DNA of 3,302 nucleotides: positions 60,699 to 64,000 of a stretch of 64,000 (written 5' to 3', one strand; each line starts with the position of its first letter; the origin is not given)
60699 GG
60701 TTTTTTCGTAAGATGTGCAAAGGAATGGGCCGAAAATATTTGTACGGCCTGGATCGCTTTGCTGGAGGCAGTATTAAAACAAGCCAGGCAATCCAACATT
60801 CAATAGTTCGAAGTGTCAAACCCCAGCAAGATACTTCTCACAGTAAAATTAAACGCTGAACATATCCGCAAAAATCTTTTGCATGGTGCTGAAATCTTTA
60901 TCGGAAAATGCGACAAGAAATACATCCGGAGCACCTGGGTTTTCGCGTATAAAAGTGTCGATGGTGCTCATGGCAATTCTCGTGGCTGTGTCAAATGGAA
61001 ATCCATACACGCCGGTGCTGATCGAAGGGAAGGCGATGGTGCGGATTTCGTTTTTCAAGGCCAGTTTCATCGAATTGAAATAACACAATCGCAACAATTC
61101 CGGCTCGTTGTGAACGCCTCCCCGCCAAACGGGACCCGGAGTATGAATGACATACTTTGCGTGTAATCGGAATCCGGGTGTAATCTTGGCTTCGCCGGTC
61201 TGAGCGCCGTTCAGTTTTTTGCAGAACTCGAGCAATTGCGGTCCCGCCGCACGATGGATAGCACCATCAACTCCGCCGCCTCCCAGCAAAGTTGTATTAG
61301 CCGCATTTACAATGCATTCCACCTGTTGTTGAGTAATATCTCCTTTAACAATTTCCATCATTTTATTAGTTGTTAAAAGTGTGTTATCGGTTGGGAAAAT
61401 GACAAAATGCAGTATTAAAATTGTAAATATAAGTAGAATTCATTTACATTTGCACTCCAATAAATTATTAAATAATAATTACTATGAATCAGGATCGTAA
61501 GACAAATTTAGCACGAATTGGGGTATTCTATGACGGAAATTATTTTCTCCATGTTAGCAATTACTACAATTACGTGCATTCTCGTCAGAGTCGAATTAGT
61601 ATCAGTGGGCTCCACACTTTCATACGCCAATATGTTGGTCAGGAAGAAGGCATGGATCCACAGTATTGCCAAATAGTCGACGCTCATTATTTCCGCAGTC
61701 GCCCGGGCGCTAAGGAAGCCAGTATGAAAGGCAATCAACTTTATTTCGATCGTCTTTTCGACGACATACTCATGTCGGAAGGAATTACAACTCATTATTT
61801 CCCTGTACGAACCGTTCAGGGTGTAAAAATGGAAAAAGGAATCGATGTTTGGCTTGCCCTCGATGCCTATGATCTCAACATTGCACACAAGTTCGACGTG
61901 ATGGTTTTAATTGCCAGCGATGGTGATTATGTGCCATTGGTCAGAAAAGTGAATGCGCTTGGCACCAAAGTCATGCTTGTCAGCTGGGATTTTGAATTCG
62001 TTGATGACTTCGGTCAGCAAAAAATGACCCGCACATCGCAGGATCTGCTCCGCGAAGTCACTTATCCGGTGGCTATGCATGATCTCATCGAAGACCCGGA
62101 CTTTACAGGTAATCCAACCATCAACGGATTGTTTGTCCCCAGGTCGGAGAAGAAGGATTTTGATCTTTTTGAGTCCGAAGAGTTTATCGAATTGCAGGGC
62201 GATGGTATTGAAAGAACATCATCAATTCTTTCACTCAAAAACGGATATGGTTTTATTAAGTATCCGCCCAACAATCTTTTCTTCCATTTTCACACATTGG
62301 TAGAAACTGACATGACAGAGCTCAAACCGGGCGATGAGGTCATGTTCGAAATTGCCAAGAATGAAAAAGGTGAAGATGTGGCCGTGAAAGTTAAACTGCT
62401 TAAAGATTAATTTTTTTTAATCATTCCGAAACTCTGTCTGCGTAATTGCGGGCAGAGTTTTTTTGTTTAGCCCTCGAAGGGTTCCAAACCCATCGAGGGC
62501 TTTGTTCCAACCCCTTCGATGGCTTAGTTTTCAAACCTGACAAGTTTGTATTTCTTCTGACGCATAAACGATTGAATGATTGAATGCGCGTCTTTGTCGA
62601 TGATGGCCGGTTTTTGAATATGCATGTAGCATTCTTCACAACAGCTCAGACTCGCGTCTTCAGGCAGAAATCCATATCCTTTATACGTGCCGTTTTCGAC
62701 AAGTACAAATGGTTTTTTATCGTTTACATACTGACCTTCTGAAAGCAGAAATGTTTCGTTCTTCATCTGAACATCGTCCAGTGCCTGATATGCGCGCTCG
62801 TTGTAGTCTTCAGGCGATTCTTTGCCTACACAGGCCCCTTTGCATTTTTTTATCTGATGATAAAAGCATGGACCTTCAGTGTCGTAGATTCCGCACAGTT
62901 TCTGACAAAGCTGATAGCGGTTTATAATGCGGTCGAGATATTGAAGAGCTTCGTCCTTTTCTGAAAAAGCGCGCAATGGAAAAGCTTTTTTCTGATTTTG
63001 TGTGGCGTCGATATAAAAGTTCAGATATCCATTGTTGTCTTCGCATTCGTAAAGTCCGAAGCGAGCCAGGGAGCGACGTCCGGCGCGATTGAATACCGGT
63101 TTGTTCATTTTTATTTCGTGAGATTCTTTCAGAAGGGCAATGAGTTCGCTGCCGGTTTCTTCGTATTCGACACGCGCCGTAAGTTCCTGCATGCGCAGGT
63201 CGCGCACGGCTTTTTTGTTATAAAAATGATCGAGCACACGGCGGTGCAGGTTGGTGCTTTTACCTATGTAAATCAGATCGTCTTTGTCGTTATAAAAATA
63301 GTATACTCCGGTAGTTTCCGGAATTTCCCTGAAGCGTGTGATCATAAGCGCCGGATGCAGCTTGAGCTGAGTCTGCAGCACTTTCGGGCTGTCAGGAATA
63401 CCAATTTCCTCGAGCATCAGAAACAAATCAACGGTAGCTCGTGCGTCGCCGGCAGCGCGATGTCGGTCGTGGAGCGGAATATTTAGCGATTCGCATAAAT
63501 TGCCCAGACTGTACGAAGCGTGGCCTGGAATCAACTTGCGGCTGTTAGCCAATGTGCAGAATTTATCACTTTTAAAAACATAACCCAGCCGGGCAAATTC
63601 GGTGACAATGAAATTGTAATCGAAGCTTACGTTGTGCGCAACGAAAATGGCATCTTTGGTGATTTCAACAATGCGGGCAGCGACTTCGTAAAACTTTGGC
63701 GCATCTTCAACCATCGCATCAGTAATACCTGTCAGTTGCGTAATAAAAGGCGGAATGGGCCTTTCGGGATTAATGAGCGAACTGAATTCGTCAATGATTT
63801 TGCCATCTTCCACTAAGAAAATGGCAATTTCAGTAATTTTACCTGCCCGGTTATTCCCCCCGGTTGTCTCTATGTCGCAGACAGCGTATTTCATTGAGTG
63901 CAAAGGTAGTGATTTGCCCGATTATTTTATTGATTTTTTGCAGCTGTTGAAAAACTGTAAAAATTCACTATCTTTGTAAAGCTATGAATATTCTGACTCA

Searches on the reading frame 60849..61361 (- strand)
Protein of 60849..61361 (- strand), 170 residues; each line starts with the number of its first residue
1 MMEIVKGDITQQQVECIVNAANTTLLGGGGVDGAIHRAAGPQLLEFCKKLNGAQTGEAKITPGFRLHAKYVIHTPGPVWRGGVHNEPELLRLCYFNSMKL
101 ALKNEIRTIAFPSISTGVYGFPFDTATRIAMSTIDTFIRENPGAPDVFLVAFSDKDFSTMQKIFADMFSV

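Call 81: search_protein_families(library=pfam, proteins=[window:60849-61361:-], max_evalue=0.0001)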
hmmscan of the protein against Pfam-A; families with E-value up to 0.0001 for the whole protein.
window:60849-61361:- (170 aa): 1 family
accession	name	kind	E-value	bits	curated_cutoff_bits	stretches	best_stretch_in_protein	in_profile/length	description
PF01661.27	Macro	-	3.7e-45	153.1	22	1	18-130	1-118/118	Macro domain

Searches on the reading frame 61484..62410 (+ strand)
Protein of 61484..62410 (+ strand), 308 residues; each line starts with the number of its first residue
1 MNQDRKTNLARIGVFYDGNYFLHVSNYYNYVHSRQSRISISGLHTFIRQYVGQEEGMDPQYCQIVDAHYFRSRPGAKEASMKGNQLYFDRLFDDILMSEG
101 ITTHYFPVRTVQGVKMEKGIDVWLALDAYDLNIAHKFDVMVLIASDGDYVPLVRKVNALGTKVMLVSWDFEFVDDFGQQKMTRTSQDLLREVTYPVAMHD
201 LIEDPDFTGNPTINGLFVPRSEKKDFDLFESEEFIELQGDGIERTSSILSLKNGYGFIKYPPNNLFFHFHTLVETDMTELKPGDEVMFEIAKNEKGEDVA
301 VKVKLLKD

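Call 81: search_protein_families(library=pfam, proteins=[window:61484-62410:+], max_evalue=0.0001)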
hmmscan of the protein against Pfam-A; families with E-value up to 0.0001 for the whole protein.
window:61484-62410:+ (308 aa): 2 families
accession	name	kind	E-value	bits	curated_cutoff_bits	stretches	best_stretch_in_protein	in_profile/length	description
PF01936.24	NYN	-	8.6e-17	62.4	24.2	1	11-167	1-124/145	NYN domain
PF00313.28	CSD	-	2.7e-10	40.4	27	1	251-304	10-64/66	'Cold-shock' DNA-binding domain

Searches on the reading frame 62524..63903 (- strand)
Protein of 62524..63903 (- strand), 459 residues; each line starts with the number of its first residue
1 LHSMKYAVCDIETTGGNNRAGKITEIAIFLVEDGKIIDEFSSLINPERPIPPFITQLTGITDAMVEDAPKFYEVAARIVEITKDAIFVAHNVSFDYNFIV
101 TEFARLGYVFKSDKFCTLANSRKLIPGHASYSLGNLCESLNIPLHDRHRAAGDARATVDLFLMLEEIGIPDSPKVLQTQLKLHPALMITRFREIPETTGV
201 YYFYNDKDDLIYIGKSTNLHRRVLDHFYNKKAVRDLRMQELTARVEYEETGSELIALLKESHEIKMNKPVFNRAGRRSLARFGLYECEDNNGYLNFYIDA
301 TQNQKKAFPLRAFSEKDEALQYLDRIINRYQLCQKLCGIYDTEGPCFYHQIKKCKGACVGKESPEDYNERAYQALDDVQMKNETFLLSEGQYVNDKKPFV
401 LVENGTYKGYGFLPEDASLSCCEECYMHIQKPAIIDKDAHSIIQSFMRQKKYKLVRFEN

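Call 81: search_protein_families(library=pfam, proteins=[window:62524-63903:-], max_evalue=0.0001)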
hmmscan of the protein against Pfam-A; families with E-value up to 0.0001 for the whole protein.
window:62524-63903:- (459 aa): 2 families
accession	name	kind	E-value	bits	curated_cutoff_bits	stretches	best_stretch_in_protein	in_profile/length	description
PF00929.31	RNase_T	-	1.1e-40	140.3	24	1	8-161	2-164/164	Exonuclease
PF01541.30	GIY-YIG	-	1.1e-06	29.2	22.6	1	199-269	3-74/78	GIY-YIG catalytic domain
